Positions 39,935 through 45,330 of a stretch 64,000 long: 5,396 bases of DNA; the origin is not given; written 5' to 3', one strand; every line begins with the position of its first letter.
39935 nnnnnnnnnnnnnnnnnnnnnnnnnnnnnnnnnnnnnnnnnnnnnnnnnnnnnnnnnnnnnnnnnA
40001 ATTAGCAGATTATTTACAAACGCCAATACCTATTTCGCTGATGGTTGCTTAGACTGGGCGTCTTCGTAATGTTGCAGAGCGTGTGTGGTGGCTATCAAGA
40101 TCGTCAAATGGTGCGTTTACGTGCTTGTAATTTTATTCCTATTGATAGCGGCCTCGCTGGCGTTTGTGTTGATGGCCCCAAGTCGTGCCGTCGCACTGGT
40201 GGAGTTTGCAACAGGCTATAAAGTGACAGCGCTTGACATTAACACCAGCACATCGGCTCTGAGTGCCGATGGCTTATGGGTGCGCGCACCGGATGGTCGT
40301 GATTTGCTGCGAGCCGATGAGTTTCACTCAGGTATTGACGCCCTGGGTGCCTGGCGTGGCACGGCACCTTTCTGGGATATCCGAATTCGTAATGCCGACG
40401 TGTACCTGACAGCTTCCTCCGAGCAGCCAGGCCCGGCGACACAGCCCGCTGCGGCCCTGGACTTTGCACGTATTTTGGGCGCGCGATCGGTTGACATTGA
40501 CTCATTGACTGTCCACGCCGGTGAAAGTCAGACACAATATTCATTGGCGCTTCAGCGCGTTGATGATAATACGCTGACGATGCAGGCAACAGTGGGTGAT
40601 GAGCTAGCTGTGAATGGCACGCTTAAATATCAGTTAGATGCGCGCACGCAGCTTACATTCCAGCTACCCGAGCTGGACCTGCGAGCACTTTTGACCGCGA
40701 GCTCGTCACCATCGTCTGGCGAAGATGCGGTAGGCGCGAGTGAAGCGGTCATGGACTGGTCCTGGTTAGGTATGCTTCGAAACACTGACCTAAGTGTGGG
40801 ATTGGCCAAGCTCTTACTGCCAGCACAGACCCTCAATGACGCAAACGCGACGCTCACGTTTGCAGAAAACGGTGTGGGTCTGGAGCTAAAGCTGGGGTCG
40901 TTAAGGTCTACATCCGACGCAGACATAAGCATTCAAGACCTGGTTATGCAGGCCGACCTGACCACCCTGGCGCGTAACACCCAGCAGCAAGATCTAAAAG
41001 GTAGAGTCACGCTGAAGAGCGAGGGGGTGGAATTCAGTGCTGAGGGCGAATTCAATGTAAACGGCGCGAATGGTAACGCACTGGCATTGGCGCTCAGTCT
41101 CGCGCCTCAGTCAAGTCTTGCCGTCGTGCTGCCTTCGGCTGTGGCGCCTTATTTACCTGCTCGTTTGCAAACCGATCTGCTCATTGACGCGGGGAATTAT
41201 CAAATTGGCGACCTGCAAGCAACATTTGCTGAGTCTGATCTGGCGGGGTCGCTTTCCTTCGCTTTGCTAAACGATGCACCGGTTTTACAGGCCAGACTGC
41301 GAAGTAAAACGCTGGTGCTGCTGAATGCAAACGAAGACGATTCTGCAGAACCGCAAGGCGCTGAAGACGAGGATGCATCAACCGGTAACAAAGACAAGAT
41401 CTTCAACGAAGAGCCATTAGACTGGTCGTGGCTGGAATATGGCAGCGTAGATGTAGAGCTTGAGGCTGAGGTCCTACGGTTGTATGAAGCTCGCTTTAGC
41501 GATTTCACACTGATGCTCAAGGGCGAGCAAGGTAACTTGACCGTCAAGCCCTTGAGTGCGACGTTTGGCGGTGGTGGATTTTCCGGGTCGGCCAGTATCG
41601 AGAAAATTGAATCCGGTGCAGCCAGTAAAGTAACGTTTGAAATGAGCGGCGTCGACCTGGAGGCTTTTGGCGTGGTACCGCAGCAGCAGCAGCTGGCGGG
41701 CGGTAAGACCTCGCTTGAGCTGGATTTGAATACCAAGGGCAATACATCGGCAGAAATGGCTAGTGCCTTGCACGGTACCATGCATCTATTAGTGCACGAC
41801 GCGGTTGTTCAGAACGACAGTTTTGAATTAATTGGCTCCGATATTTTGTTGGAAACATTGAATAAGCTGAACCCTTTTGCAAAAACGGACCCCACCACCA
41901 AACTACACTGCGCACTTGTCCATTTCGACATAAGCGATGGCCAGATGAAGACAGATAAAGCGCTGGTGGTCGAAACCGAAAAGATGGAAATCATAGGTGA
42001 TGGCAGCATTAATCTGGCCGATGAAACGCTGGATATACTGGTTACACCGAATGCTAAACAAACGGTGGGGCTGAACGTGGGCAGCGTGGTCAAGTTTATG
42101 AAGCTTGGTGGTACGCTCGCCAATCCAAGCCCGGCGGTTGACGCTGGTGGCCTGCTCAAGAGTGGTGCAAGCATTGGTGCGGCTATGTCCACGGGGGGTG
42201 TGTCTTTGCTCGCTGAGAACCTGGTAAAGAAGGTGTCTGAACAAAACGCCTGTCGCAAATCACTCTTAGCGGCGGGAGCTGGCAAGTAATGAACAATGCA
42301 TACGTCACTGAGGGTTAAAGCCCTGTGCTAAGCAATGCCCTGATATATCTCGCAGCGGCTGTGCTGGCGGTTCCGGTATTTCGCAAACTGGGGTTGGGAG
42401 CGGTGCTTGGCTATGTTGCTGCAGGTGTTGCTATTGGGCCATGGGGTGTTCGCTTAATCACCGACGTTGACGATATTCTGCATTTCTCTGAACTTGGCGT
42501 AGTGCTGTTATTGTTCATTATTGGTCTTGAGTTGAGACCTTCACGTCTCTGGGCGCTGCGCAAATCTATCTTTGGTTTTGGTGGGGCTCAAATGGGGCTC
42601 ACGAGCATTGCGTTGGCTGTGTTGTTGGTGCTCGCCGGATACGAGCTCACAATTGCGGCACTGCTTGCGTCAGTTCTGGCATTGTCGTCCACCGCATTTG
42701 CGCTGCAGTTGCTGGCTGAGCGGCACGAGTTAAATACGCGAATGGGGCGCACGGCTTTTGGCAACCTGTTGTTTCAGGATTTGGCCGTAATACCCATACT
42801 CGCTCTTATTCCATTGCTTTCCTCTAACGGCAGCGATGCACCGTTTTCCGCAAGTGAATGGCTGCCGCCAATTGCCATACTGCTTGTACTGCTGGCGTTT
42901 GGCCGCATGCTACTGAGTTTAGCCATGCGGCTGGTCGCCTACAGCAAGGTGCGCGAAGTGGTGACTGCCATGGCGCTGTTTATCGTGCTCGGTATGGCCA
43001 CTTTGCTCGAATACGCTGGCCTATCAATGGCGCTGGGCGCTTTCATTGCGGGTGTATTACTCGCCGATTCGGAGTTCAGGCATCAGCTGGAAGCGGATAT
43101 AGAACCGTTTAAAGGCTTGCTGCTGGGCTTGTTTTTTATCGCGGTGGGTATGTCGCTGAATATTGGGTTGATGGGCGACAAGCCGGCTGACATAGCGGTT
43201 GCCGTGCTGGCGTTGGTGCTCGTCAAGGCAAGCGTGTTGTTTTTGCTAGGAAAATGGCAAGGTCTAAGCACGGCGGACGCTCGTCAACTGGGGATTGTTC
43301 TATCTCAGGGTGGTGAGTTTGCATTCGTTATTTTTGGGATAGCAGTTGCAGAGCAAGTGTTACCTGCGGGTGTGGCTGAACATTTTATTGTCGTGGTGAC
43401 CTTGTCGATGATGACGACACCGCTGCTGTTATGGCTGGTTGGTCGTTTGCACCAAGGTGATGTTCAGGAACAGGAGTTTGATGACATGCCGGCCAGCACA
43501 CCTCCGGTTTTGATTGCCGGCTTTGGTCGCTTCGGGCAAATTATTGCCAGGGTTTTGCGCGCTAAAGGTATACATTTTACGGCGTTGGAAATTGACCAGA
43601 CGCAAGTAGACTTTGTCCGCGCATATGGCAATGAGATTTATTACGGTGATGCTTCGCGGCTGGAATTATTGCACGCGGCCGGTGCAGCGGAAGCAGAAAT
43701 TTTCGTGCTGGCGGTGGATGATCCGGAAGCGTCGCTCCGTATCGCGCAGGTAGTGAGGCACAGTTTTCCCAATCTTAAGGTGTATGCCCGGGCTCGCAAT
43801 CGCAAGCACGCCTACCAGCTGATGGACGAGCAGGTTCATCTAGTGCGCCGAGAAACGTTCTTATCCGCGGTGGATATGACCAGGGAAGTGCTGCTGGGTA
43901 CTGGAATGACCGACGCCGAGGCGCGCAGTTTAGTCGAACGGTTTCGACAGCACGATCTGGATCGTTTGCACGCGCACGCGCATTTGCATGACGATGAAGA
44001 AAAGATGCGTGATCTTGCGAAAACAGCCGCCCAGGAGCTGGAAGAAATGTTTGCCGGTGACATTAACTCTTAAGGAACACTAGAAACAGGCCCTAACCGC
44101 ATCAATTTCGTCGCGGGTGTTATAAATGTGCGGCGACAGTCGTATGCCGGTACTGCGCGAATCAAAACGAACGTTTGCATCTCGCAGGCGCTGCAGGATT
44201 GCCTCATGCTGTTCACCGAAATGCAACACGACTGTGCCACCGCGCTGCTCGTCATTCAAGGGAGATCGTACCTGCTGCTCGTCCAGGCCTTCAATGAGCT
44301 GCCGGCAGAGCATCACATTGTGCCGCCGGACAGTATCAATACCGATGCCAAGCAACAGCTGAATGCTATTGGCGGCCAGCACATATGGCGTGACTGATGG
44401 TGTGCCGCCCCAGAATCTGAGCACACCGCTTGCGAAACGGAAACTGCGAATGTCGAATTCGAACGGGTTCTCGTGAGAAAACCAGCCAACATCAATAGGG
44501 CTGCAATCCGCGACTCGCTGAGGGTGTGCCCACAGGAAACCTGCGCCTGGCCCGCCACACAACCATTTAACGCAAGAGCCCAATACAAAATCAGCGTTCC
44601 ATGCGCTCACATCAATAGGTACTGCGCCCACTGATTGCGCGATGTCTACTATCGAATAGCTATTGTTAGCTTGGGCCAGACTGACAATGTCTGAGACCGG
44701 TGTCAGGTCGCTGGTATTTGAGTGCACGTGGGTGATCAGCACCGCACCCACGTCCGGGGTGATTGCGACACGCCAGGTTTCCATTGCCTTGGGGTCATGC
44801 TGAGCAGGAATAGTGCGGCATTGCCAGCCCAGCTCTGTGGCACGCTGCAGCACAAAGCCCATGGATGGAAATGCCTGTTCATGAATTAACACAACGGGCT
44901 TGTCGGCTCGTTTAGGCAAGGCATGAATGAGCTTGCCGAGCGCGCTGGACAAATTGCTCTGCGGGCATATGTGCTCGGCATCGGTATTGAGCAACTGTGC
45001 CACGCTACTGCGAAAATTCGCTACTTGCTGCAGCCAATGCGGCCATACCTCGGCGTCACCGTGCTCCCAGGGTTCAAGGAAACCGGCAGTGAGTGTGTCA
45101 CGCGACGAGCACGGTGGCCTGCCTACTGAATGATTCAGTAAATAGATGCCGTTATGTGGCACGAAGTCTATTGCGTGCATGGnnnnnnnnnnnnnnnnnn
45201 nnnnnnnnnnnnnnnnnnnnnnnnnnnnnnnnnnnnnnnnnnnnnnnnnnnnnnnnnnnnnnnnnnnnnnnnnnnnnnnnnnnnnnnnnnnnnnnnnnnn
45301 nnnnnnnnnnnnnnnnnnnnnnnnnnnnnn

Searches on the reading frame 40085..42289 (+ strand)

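Call 6: search_protein_families(library=pfam, proteins=[window:40085-42289:+], max_evalue=0.01)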
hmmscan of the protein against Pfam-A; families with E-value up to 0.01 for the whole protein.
window:40085-42289:+ (734 aa): 1 family
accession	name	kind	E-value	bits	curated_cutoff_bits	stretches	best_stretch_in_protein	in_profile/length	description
PF05170.20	AsmA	-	4.5e-15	55.9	29.8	1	377-624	356-605/607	AsmA family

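Call 8: search_protein_families(library=ncbifam, proteins=[window:40085-42289:+], max_evalue=0.01)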
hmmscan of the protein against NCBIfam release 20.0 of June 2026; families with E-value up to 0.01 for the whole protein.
window:40085-42289:+ (734 aa): 1 family
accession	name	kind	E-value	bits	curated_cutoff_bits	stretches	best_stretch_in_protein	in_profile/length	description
NF008091.0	PRK10833.1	equivalog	4.3e-14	52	412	1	371-653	253-539/618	outer membrane assembly protein AsmA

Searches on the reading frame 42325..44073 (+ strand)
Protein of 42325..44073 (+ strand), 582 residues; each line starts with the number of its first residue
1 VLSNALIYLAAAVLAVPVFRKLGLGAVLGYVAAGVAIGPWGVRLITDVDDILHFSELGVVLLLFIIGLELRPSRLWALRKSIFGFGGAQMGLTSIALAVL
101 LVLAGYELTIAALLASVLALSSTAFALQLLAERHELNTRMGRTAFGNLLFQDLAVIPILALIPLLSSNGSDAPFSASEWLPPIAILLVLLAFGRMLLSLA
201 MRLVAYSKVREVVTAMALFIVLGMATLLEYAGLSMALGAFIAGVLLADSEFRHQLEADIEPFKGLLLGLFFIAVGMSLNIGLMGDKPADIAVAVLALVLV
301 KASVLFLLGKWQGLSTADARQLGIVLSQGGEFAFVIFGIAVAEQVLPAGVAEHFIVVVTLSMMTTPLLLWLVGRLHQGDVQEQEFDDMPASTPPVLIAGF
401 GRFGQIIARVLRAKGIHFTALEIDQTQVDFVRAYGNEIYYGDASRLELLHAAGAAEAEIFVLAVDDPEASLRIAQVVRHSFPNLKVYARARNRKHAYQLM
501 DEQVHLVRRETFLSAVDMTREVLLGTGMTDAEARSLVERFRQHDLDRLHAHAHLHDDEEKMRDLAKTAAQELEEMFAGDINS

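Call 6: search_protein_families(library=pfam, proteins=[window:42325-44073:+], max_evalue=0.01)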
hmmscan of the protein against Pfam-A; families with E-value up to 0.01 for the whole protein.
window:42325-44073:+ (582 aa): 2 families
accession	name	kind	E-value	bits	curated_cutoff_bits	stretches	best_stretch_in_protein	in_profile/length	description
PF00999.27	Na_H_Exchanger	-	1.3e-57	195.9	26.2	1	11-370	3-375/375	Sodium/hydrogen exchanger, transmembrane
PF02254.24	TrkA_N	-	4.6e-23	82.2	23.8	1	395-504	1-110/116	TrkA-N domain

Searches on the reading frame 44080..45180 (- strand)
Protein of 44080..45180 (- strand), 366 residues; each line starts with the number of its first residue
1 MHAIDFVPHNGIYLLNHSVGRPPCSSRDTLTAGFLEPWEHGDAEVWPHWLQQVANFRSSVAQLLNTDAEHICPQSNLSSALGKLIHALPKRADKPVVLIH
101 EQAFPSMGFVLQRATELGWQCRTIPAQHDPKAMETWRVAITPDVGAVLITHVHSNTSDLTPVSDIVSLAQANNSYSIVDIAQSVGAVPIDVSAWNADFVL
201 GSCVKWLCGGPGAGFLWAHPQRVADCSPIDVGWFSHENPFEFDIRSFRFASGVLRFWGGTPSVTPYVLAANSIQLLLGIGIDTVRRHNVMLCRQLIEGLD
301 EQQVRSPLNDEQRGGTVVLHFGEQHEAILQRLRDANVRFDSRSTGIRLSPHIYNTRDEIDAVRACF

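Call 6: search_protein_families(library=pfam, proteins=[window:44080-45180:-], max_evalue=0.01)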
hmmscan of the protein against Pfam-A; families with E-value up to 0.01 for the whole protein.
window:44080-45180:- (366 aa): 3 families
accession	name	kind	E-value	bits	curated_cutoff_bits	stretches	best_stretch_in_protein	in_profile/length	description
PF00266.25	Aminotran_5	-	2.6e-26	92.9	21.5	1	51-361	43-370/371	Aminotransferase class-V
PF22580.2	KYNU_C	-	6.7e-07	29.7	27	1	284-362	1-86/90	Kynureninase C-terminal domain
PF01053.26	Cys_Met_Meta_PP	-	0.0024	16.9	27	1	81-209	80-202/381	Cys/Met metabolism PLP-dependent enzyme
